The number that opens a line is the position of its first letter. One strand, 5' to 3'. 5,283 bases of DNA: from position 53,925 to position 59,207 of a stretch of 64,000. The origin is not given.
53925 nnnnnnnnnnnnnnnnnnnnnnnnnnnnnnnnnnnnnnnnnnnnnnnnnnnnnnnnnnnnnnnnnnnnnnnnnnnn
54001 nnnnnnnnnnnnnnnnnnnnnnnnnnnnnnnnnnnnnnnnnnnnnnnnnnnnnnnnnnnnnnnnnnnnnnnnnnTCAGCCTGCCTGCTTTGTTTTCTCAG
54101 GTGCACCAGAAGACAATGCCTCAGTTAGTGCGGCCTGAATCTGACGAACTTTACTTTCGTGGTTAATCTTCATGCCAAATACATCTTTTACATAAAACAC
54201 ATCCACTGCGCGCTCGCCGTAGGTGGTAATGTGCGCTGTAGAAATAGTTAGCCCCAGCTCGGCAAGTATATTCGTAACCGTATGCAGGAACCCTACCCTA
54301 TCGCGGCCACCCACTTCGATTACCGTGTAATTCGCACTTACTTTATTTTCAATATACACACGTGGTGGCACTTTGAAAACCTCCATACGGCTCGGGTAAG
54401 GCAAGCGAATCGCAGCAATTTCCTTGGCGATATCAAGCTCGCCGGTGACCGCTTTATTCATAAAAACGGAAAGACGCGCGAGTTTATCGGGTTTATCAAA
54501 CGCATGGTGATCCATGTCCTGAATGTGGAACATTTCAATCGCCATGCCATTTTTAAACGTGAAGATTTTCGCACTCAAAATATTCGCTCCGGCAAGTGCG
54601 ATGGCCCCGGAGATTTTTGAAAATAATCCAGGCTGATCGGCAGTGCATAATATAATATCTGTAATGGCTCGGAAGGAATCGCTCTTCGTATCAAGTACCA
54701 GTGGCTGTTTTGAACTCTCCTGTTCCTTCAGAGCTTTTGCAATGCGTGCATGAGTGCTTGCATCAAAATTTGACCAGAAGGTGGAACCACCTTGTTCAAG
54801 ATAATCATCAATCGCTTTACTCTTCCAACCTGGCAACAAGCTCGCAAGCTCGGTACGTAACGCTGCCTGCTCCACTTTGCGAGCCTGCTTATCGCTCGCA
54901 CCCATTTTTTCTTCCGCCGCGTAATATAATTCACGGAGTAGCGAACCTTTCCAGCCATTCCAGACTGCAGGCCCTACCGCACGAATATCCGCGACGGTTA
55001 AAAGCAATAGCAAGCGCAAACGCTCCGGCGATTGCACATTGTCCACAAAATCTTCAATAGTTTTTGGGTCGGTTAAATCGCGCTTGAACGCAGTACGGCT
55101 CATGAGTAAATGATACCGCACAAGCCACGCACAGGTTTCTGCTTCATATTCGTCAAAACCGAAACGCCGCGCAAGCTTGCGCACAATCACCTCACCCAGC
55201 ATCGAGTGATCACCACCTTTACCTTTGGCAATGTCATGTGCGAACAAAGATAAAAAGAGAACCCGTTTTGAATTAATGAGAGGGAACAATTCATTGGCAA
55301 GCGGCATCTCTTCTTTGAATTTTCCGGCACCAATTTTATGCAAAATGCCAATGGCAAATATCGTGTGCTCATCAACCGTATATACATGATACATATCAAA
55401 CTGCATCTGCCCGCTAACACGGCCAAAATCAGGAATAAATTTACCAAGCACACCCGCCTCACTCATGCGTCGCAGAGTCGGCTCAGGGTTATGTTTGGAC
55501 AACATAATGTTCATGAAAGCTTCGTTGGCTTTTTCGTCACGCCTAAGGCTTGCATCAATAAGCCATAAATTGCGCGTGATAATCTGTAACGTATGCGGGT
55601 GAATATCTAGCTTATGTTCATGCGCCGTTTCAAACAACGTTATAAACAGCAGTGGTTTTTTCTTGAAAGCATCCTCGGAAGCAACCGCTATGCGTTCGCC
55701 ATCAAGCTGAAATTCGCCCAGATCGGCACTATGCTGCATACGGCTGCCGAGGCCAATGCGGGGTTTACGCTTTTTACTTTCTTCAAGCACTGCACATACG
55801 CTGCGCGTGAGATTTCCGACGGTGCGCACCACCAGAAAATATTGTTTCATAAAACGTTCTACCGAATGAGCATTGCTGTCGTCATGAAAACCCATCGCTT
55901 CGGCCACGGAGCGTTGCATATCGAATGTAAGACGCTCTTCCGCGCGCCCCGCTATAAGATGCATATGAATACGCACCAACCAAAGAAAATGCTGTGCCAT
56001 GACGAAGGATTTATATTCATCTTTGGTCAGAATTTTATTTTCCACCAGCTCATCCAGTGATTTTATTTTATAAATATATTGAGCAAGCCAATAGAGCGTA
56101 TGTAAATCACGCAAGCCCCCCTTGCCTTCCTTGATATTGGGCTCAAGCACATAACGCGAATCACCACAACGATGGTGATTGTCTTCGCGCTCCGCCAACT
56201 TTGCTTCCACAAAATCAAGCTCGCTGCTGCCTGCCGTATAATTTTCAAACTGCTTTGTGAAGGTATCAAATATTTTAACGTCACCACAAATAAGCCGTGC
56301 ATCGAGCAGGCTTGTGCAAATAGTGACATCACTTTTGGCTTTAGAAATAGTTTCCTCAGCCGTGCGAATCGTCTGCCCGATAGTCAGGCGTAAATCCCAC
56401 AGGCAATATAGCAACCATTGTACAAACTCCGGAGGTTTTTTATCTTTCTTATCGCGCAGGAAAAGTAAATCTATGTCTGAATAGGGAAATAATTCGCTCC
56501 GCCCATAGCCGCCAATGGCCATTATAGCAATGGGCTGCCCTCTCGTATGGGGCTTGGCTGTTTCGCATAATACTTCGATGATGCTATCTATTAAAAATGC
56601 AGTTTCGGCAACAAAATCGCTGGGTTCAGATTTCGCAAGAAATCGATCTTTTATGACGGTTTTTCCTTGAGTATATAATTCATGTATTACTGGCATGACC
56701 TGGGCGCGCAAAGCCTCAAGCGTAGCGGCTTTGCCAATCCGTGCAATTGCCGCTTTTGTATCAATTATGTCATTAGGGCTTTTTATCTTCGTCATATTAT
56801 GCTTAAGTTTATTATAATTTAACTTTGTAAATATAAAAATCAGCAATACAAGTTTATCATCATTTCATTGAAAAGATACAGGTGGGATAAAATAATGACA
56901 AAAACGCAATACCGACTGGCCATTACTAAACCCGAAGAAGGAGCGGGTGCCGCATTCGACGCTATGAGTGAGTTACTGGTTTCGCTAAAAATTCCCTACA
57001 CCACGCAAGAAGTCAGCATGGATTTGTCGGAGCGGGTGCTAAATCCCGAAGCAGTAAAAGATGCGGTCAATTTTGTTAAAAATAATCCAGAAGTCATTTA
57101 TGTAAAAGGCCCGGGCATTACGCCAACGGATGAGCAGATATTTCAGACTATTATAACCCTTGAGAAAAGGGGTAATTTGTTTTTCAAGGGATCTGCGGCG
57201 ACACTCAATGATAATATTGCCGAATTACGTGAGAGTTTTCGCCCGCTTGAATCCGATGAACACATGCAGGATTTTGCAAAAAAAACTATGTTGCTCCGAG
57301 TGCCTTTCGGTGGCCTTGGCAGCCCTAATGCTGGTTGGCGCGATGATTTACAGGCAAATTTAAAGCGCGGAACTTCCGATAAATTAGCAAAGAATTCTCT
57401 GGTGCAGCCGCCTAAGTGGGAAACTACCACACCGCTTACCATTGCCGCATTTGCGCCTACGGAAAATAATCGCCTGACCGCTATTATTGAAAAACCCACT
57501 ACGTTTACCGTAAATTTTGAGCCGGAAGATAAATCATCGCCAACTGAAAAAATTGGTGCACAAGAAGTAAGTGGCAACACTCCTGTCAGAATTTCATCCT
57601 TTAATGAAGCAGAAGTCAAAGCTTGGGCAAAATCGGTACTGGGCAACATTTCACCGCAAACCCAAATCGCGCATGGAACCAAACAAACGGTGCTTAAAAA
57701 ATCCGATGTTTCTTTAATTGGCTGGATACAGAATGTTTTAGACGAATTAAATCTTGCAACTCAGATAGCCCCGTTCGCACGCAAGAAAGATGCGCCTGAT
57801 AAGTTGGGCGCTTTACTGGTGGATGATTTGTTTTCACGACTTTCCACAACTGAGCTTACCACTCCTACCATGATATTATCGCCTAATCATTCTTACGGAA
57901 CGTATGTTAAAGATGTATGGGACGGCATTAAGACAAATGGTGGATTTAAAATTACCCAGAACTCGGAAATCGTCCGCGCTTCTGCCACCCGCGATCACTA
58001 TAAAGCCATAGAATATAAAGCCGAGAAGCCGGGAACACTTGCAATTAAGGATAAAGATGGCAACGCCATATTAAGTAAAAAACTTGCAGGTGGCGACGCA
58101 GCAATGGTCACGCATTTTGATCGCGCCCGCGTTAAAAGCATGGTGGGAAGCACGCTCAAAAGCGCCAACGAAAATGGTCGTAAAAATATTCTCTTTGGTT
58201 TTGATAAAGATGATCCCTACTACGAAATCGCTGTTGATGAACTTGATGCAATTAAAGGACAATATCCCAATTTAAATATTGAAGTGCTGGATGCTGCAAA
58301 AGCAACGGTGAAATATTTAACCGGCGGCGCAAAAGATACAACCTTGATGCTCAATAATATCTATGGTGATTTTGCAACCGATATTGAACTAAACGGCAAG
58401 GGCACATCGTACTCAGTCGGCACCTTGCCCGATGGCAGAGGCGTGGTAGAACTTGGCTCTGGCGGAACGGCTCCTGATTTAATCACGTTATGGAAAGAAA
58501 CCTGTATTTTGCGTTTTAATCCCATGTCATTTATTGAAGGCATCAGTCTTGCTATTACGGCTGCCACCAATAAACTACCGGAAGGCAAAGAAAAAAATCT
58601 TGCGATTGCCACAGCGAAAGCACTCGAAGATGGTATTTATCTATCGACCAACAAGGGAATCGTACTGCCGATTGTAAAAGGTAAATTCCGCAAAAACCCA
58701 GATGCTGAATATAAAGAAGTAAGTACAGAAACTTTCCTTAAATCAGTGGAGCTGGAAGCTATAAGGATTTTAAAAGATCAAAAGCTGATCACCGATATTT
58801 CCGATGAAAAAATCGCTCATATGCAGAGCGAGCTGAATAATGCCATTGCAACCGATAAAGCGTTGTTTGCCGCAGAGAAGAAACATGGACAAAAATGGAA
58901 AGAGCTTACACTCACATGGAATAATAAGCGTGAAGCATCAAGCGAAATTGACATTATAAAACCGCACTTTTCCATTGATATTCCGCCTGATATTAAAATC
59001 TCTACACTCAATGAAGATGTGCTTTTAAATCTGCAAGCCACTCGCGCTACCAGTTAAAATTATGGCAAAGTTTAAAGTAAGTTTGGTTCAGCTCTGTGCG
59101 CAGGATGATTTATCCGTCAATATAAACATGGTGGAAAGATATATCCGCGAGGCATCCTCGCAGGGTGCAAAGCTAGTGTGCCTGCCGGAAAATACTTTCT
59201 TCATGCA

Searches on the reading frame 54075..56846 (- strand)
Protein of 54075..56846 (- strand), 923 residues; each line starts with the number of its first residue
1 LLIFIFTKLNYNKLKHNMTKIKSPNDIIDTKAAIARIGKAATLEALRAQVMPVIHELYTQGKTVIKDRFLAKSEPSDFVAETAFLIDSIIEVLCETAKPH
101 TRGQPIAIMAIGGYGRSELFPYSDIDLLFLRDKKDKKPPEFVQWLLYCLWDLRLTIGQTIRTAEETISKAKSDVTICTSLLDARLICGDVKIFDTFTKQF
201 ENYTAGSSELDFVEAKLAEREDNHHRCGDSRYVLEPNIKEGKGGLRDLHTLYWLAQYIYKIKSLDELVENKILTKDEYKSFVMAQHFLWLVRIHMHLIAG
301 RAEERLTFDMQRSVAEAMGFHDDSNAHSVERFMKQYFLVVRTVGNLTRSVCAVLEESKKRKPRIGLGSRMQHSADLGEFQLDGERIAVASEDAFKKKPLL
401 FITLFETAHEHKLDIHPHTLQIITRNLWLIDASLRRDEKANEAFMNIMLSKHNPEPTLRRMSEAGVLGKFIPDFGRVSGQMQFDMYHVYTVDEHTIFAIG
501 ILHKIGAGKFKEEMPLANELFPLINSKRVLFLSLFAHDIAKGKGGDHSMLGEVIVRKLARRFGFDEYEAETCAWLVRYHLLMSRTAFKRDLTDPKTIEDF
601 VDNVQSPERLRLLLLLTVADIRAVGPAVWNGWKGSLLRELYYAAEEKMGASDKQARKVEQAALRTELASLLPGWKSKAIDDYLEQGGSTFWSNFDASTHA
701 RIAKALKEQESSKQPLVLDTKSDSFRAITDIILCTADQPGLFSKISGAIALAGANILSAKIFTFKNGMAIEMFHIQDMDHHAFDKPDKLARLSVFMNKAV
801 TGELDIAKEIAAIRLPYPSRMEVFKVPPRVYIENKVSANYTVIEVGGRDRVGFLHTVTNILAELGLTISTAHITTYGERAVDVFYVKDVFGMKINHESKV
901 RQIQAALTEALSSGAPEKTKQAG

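Call 69: search_protein_families(library=pfam, proteins=[window:54075-56846:-], max_evalue=0.00001)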
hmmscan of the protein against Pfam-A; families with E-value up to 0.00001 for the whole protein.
window:54075-56846:- (923 aa): 3 families
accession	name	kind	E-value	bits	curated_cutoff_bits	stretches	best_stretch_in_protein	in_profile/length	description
PF08335.16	GlnD_UR_UTase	-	2.4e-48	164.2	21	1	212-350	2-140/141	GlnD PII-uridylyltransferase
PF01842.31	ACT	-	8e-16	57.9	27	2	841-889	1-51/66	ACT domain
PF01966.28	HD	-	2.4e-07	31.5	22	1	524-599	21-93/116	HD domain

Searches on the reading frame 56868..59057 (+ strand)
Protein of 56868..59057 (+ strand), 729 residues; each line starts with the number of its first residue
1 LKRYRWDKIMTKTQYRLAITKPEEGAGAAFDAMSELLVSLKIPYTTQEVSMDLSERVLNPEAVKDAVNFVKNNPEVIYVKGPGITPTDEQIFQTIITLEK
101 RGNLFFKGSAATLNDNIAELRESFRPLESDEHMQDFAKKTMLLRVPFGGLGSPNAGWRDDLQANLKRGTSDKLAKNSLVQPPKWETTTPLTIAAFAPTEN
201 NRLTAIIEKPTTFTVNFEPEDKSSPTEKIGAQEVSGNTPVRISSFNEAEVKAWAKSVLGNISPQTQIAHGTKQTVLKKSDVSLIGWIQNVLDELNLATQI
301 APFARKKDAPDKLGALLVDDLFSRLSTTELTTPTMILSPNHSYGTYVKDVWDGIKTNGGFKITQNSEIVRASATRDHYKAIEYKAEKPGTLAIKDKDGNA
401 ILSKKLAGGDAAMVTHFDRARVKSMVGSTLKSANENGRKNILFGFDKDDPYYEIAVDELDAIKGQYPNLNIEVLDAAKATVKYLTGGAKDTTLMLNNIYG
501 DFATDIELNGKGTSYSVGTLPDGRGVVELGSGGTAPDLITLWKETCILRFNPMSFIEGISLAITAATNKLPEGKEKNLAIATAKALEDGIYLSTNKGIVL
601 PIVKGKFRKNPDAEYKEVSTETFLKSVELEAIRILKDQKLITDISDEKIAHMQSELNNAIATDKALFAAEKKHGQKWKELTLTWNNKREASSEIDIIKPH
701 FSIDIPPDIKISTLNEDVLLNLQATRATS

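Call 69: search_protein_families(library=pfam, proteins=[window:56868-59057:+], max_evalue=0.00001)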
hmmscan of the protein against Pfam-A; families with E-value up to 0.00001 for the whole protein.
window:56868-59057:+ (729 aa): 1 family
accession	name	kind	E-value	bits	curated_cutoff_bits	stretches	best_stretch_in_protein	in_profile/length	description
PF03971.19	IDH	-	2.2e-10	40.1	25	1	333-587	368-634/734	Monomeric isocitrate dehydrogenase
